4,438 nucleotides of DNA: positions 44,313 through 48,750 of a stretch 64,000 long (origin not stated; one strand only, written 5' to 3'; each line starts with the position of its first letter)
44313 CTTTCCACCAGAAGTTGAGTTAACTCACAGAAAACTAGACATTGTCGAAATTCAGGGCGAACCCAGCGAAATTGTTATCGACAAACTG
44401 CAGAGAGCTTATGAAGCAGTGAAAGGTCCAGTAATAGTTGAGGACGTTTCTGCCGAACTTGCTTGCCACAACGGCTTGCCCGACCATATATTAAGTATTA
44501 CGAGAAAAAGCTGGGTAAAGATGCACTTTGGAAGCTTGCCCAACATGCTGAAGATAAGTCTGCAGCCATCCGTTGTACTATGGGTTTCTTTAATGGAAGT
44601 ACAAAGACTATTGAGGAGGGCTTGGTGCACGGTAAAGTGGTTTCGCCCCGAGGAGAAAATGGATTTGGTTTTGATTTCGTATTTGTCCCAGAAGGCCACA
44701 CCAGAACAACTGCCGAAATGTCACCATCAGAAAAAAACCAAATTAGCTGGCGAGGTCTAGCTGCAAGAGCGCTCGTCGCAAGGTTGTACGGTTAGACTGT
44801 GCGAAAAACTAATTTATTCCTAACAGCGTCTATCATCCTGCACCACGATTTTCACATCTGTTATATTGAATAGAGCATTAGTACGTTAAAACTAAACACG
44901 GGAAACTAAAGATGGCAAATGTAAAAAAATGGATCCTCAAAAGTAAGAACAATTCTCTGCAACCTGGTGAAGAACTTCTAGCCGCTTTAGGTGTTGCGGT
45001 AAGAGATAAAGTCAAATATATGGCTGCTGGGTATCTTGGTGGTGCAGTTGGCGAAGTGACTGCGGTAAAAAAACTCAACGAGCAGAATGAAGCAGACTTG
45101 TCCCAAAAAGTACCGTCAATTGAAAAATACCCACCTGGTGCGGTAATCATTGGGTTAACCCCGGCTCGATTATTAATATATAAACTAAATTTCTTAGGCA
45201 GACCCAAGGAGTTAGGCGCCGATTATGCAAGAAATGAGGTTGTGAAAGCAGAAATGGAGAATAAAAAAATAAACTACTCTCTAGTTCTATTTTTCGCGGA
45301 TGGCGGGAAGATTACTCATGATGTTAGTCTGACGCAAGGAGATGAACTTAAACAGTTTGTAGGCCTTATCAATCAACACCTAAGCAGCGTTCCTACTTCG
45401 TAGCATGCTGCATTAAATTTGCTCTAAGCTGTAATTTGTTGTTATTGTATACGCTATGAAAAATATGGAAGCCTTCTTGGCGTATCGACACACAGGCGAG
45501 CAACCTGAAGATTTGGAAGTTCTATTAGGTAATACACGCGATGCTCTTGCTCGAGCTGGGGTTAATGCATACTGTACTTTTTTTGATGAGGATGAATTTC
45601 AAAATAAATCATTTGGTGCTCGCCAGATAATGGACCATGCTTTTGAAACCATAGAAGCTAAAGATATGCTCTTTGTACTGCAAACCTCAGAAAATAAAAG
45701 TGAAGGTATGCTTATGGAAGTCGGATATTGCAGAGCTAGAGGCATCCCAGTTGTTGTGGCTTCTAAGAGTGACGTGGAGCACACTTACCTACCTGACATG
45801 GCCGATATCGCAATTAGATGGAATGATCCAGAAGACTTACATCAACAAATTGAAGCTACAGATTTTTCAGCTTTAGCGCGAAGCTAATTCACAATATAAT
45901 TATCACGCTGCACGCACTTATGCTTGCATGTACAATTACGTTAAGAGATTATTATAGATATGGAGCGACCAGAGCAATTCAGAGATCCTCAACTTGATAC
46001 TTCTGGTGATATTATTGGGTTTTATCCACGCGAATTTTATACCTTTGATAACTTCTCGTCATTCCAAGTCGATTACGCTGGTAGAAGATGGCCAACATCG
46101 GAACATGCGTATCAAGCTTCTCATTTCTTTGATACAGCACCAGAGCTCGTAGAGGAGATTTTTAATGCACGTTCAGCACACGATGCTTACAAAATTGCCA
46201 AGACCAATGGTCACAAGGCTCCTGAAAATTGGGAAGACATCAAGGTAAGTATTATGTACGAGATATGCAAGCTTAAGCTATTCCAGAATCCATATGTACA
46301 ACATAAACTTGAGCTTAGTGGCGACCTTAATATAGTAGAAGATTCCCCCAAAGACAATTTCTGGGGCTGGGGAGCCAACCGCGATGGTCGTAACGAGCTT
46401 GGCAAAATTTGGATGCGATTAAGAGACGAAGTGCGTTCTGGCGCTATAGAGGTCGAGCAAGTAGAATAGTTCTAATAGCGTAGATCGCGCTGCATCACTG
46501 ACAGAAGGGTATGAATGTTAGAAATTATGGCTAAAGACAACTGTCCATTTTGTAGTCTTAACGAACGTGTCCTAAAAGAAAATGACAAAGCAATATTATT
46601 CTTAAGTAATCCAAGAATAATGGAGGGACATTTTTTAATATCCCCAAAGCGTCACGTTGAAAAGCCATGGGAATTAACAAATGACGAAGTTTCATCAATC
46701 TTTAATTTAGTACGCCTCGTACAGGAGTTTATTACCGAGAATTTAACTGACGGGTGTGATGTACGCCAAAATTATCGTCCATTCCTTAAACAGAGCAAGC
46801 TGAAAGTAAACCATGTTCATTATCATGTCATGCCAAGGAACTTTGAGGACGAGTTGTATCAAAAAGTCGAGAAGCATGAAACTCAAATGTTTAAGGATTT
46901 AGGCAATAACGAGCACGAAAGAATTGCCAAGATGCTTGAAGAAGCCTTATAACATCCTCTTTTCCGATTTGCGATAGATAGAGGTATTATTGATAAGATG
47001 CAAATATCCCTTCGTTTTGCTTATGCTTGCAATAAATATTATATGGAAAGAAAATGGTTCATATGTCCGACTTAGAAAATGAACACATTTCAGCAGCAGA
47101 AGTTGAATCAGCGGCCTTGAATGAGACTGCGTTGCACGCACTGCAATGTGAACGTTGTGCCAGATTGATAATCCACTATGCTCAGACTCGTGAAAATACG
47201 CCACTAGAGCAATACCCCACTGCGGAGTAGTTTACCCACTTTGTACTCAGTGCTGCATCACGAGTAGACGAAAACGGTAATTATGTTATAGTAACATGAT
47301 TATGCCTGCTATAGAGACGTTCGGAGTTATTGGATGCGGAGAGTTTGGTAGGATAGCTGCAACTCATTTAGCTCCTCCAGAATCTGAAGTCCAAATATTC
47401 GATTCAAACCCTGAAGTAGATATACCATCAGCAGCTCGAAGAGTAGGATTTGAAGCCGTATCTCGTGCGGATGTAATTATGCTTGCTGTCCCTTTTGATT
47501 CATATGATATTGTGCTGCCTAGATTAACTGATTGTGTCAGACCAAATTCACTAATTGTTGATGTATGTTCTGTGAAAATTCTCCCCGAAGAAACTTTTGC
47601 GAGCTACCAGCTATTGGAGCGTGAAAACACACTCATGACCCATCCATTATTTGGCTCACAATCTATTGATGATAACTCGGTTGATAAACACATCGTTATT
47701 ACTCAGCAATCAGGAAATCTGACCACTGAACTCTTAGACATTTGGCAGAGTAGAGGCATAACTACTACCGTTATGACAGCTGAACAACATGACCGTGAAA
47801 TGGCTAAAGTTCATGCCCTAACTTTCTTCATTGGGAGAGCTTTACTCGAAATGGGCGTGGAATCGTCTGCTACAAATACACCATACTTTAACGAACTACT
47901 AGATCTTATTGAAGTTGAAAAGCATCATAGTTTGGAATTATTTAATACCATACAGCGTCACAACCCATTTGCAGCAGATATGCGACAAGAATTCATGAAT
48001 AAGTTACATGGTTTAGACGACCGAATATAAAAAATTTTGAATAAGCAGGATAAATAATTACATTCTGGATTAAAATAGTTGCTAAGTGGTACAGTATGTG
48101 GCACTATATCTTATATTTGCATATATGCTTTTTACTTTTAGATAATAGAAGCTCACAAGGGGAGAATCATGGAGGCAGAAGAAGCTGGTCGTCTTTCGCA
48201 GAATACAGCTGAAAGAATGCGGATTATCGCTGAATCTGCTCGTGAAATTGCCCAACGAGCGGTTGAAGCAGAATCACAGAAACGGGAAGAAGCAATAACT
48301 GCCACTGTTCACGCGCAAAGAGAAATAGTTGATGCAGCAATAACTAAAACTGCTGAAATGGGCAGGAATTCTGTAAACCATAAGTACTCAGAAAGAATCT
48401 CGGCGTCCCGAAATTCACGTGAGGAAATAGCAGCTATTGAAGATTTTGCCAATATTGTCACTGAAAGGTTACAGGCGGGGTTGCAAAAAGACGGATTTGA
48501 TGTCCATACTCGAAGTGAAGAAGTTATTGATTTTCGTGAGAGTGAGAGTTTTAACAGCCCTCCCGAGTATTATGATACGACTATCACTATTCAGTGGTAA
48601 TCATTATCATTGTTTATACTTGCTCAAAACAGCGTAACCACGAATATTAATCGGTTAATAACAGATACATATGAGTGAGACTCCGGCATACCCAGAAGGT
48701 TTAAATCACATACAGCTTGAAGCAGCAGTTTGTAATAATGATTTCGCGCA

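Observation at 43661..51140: A tRNA-bounded 7.5-kb accessory island dominated by nucleotide and ADP-ribose house-cleaning folds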

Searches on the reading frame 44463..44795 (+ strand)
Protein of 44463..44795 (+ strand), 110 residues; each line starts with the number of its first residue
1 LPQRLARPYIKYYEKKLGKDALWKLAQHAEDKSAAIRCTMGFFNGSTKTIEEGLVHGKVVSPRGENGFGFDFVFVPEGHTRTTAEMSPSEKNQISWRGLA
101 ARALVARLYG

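Call 4: search_protein_families(library=pfam, proteins=[window:44463-44795:+], max_evalue=0.01)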
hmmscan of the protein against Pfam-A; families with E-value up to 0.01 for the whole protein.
window:44463-44795:+ (110 aa): 1 family
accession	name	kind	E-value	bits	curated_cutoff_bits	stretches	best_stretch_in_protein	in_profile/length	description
PF01725.21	Ham1p_like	-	9.4e-24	84.8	22.5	1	8-106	80-185/186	Ham1 family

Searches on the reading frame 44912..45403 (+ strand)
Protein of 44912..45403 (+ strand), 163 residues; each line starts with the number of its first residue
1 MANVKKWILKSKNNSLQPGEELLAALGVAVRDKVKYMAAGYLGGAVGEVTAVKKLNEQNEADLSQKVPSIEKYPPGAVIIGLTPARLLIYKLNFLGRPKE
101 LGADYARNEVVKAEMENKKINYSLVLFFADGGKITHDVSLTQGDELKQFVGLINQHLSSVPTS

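Call 4: search_protein_families(library=pfam, proteins=[window:44912-45403:+], max_evalue=0.01)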
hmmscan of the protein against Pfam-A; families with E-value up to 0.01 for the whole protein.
window:44912-45403:+ (163 aa): 0 families

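Call 6: search_protein_families(library=padloc, proteins=[window:44912-45403:+], max_evalue=0.01)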
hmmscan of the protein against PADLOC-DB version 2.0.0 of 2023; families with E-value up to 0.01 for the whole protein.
window:44912-45403:+ (163 aa): 0 families

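Call 7: search_protein_families(library=phrogs, proteins=[window:44912-45403:+], max_evalue=0.01)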
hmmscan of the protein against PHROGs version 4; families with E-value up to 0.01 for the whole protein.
window:44912-45403:+ (163 aa): 0 families

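Call 62: search_protein_families(library=ncbifam, proteins=[window:44912-45403:+], max_evalue=0.01)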
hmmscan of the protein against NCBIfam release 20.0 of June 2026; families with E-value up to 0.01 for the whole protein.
window:44912-45403:+ (163 aa): 0 families

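Call 63: search_protein_families(library=pfam, proteins=[window:44912-45403:+], max_evalue=5)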
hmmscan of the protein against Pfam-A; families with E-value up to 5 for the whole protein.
window:44912-45403:+ (163 aa): 0 families

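Call 72: find_homologous_proteins(query=window:44912-45403:+, max_evalue=0.001)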
Query window:44912-45403:+ (163 aa): 4 proteins with E <= 0.001 among 143 candidates.
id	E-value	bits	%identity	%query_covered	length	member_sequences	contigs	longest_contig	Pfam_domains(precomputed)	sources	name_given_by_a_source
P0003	1.6e-99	348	100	100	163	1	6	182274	-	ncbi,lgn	-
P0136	1.9e-58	214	65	95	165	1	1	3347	-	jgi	jgi:hypothetical protein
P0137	4.2e-58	213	66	95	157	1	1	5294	-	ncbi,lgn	-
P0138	4.6e-58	213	66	94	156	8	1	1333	-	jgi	jgi:hypothetical protein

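Call 73: find_encoding_contigs(protein=P0137, flank=6000, max_places=3)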
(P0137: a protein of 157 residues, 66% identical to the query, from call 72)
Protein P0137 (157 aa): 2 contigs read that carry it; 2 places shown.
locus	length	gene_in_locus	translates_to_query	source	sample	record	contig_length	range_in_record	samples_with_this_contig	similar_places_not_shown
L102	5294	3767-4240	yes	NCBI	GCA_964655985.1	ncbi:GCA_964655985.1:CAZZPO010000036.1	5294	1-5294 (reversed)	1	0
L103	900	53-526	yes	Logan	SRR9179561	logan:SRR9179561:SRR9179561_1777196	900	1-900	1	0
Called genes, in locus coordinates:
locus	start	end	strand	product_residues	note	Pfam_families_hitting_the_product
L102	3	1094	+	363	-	?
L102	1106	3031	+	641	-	PF00723:Glyco_hydro_15, PF22422:MGH1-like_GH (faint)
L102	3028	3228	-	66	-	PF00471:Ribosomal_L33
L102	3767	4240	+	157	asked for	-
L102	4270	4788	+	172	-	PF15891:Nuc_deoxyri_tr2 (weak)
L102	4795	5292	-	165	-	?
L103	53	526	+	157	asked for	-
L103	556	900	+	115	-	?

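Call 74: find_encoding_contigs(protein=P0136, flank=6000, max_places=3)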
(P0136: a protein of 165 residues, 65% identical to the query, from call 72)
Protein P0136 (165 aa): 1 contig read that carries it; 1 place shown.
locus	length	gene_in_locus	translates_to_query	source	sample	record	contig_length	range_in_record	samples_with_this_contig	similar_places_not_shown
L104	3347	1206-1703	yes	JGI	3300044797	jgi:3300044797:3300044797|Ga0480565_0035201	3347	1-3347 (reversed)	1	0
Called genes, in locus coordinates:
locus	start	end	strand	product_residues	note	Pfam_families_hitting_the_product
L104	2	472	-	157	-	?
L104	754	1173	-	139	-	-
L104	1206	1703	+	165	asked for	-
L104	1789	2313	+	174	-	-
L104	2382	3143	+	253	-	-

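Call 101: find_related_loci(query=window:44912-45403:+, collection=viral_contigs, flank=4000)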
Query window:44912-45403:+ (163 aa) in viral_contigs; peptide patterns used: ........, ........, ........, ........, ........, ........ (x = any residue, [..] = any of these).
12 stretches matched a pattern, but none encodes a relative of the query by tblastn (E <= 1e-3).

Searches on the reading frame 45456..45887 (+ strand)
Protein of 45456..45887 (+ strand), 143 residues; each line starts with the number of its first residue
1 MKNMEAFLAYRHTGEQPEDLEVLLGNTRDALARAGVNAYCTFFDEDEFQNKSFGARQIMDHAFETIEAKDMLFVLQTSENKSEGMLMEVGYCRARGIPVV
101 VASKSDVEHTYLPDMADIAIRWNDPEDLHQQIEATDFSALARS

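Call 4: search_protein_families(library=pfam, proteins=[window:45456-45887:+], max_evalue=0.01)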
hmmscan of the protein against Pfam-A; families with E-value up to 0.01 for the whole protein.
window:45456-45887:+ (143 aa): 1 family
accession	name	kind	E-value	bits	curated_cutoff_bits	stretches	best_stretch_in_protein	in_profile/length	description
PF05014.21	Nuc_deoxyrib_tr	-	3.2e-08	34.2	28.8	1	24-105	17-99/117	Nucleoside 2-deoxyribosyltransferase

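Call 6: search_protein_families(library=padloc, proteins=[window:45456-45887:+], max_evalue=0.01)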
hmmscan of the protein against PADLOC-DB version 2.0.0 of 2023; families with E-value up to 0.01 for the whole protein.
window:45456-45887:+ (143 aa): 0 families

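Call 7: search_protein_families(library=phrogs, proteins=[window:45456-45887:+], max_evalue=0.01)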
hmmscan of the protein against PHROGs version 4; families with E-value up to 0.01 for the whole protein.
window:45456-45887:+ (143 aa): 0 families

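Call 62: search_protein_families(library=ncbifam, proteins=[window:45456-45887:+], max_evalue=0.01)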
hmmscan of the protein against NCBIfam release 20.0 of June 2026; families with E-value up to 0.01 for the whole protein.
window:45456-45887:+ (143 aa): 0 families

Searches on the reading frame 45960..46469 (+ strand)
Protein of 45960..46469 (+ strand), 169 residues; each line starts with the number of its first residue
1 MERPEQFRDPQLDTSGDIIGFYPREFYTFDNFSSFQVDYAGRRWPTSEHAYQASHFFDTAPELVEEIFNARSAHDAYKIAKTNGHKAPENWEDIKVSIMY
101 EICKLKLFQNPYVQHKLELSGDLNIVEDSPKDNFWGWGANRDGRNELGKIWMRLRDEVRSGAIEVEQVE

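Call 4: search_protein_families(library=pfam, proteins=[window:45960-46469:+], max_evalue=0.01)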
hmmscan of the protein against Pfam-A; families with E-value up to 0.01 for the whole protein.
window:45960-46469:+ (169 aa): 1 family
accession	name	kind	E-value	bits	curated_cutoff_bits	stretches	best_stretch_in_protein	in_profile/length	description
PF08719.17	NADAR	-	1.4e-26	94.1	35.1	1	25-159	9-163/163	NADAR domain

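Call 6: search_protein_families(library=padloc, proteins=[window:45960-46469:+], max_evalue=0.01)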
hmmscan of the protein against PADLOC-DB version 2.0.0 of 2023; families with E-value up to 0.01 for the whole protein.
window:45960-46469:+ (169 aa): 1 family
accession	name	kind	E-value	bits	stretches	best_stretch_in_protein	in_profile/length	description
PDLC04643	PDC-M42C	-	5.3e-06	24.8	1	61-144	49-132/158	-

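Call 7: search_protein_families(library=phrogs, proteins=[window:45960-46469:+], max_evalue=0.01)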
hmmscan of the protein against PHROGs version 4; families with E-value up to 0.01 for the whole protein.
window:45960-46469:+ (169 aa): 1 family
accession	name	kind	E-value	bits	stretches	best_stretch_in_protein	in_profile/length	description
phrog_1017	-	unknown function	1.3e-30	107.6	1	18-164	8-158/170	-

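Call 62: search_protein_families(library=ncbifam, proteins=[window:45960-46469:+], max_evalue=0.01)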
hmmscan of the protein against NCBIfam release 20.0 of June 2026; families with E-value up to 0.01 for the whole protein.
window:45960-46469:+ (169 aa): 2 families
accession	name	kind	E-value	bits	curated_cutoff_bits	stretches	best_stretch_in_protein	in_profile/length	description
TIGR02464.1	ribofla_fusion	equivalog_domain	2.1e-25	89.8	73.7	1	21-158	3-152/153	riboflavin biosynthesis intermediates N-glycosidase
NF053876.1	DS32_2_antiphage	equivalog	3e-21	75.3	240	1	34-162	27-159/181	NADAR family anti-phage protein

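Call 102: find_related_loci(query=window:45960-46469:+, collection=viral_contigs, flank=4000)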
Query window:45960-46469:+ (169 aa) in viral_contigs; peptide patterns used: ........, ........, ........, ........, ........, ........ (x = any residue, [..] = any of these).
5 stretches matched a pattern; 1 encode a relative of the query (tblastn E <= 1e-3); 1 distinct loci.
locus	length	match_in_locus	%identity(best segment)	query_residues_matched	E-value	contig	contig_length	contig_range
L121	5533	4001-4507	26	17-159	3e-8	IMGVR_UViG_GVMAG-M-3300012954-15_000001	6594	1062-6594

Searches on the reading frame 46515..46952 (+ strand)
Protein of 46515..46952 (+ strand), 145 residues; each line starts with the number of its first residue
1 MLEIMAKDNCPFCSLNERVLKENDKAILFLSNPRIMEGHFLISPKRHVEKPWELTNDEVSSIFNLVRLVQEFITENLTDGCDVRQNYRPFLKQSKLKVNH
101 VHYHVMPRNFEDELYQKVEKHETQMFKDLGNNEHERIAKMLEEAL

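Call 4: search_protein_families(library=pfam, proteins=[window:46515-46952:+], max_evalue=0.01)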
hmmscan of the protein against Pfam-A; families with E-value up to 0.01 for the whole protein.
window:46515-46952:+ (145 aa): 2 families
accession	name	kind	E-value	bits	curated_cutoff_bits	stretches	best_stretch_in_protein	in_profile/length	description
PF01230.28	HIT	-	1.6e-11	45.1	21.5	1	17-109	6-96/98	HIT domain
PF11969.13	DcpS_C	-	1.5e-06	29.1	24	1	16-112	13-106/114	Scavenger mRNA decapping enzyme C-term binding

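Call 6: search_protein_families(library=padloc, proteins=[window:46515-46952:+], max_evalue=0.01)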
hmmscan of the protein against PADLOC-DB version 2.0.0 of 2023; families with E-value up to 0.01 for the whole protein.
window:46515-46952:+ (145 aa): 1 family
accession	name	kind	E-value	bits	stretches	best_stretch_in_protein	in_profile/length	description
PDLC00441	ThsC2|ThsC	-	1.3e-08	32.8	1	2-106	6-113/148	HIT family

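Call 7: search_protein_families(library=phrogs, proteins=[window:46515-46952:+], max_evalue=0.01)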
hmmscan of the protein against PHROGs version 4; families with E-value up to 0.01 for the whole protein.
window:46515-46952:+ (145 aa): 2 families
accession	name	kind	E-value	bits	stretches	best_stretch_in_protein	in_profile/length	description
phrog_19494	-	unknown function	2.2e-09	38.5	1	19-114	17-110/120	-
phrog_3962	-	unknown function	2.6e-06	28.2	1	8-125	3-121/145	-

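Call 62: search_protein_families(library=ncbifam, proteins=[window:46515-46952:+], max_evalue=0.01)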
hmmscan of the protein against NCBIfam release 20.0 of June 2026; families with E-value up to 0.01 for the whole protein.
window:46515-46952:+ (145 aa): 2 families
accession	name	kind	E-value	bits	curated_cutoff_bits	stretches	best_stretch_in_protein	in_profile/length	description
NF045834.1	M_plasma_HinT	exception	3.1e-07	31.2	130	1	17-108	12-101/102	histidine triad protein HinT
NF052622.1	ATPAdlTfActino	equivalog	0.0037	16.8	290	1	37-117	72-151/176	ATP adenylyltransferase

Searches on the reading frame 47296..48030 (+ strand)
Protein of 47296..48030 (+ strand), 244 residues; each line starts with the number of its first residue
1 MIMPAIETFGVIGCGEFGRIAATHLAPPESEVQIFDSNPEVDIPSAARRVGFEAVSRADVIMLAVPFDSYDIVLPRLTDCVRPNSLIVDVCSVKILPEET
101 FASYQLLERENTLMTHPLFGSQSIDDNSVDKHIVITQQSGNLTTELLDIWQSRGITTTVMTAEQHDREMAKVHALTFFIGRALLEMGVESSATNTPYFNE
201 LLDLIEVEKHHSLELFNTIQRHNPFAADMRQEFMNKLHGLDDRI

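Call 4: search_protein_families(library=pfam, proteins=[window:47296-48030:+], max_evalue=0.01)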
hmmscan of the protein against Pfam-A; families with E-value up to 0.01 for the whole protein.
window:47296-48030:+ (244 aa): 5 families
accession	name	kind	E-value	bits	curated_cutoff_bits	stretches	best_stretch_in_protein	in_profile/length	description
PF02153.23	PDH_N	-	2.1e-11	44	26.5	1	51-134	38-125/154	Prephenate dehydrogenase, nucleotide-binding domain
PF03807.23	F420_oxidored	-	2.5e-06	28.4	21.6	1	9-90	2-91/94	NADP oxidoreductase coenzyme F420-dependent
PF02826.25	2-Hacid_dh_C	-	0.00071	19.4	25.1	1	7-68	37-102/178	D-isomer specific 2-hydroxyacid dehydrogenase, NAD binding domain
PF01210.29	NAD_Gly3P_dh_N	-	0.0018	18.7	23.1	0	53-90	65-102/158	NAD-dependent glycerol-3-phosphate dehydrogenase N-terminus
PF03446.21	NAD_binding_2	-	0.003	18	21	1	9-113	2-114/161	NAD binding domain of 6-phosphogluconate dehydrogenase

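Call 6: search_protein_families(library=padloc, proteins=[window:47296-48030:+], max_evalue=0.01)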
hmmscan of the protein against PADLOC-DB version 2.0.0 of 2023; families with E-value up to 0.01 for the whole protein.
window:47296-48030:+ (244 aa): 0 families

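Call 7: search_protein_families(library=phrogs, proteins=[window:47296-48030:+], max_evalue=0.01)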
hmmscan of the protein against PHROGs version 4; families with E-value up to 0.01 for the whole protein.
window:47296-48030:+ (244 aa): 1 family
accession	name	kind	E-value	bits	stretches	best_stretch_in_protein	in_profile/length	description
phrog_12837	-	unknown function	7.8e-05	23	1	12-181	105-261/373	-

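Call 62: search_protein_families(library=ncbifam, proteins=[window:47296-48030:+], max_evalue=0.01)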
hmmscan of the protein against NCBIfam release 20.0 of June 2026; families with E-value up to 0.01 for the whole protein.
window:47296-48030:+ (244 aa): 14 families
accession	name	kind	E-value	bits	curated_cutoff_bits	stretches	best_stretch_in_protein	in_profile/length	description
NF006409.0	PRK08655.1-3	equivalog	6.7e-26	91.5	310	1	13-238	8-242/290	prephenate dehydrogenase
NF006408.0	PRK08655.1-2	equivalog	1.1e-18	67.2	422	1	52-242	59-254/441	prephenate dehydrogenase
NF006410.0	PRK08655.1-4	equivalog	4e-15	55.6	498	1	52-238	57-251/446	prephenate dehydrogenase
NF006307.0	PRK08507.1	equivalog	1.1e-11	44.4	295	1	50-181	51-187/275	prephenate dehydrogenase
NF005032.0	PRK06444.1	equivalog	1.6e-11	44.2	293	1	57-238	31-193/197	prephenate dehydrogenase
NF006411.0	PRK08655.1-5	equivalog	2.9e-11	42.8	464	1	13-236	10-244/443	prephenate dehydrogenase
NF006407.0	PRK08655.1-1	equivalog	3.6e-11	42.5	834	1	52-236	53-244/439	prephenate dehydrogenase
NF008400.0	PRK11199.1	equivalog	1.1e-10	41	273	1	12-179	105-259/374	bifunctional chorismate mutase/prephenate dehydrogenase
NF011381.1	PRK14806.1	equivalog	1.5e-10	40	902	1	48-183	54-198/733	bifunctional prephenate dehydrogenase/3-phosphoshikimate 1-carboxyvinyltransferase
NF005694.0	PRK07502.1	equivalog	1e-07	31.5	409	1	37-179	46-196/310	prephenate/arogenate dehydrogenase family protein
NF005650.0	PRK07417.1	equivalog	2.6e-06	26.9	290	1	53-189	54-195/281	prephenate/arogenate dehydrogenase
NF005111.0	PRK06545.2-3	equivalog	0.0016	17.5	344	1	11-172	18-192/371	prephenate dehydrogenase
NF005107.0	PRK06545.1-5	equivalog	0.0057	15.7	414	0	53-187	58-201/367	prephenate dehydrogenase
NF005108.0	PRK06545.1-6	equivalog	0.0073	15.4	327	0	55-123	68-133/321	prephenate dehydrogenase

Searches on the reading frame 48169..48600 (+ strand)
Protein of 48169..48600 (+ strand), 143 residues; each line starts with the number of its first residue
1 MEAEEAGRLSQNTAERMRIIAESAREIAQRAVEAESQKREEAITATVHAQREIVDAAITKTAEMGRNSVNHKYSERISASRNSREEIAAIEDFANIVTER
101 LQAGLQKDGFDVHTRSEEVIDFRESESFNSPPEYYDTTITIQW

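Call 4: search_protein_families(library=pfam, proteins=[window:48169-48600:+], max_evalue=0.01)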
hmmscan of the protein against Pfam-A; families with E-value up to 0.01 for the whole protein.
window:48169-48600:+ (143 aa): 0 families

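Call 6: search_protein_families(library=padloc, proteins=[window:48169-48600:+], max_evalue=0.01)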
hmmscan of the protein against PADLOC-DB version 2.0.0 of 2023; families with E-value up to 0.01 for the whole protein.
window:48169-48600:+ (143 aa): 0 families

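Call 7: search_protein_families(library=phrogs, proteins=[window:48169-48600:+], max_evalue=0.01)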
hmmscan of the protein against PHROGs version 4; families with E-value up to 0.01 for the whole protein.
window:48169-48600:+ (143 aa): 1 family
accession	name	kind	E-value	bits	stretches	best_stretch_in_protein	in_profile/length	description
phrog_8208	-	unknown function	0.0083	17.6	0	40-117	4-64/77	-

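Call 62: search_protein_families(library=ncbifam, proteins=[window:48169-48600:+], max_evalue=0.01)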
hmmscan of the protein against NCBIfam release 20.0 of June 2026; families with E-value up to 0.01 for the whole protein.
window:48169-48600:+ (143 aa): 0 families

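Call 63: search_protein_families(library=pfam, proteins=[window:48169-48600:+], max_evalue=5)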
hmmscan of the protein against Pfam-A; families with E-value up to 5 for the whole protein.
window:48169-48600:+ (143 aa): 1 family
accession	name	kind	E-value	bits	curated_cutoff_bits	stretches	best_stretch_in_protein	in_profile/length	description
PF03923.18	Lipoprotein_16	-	0.023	14.9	25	1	72-121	27-76/159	Uncharacterized lipoprotein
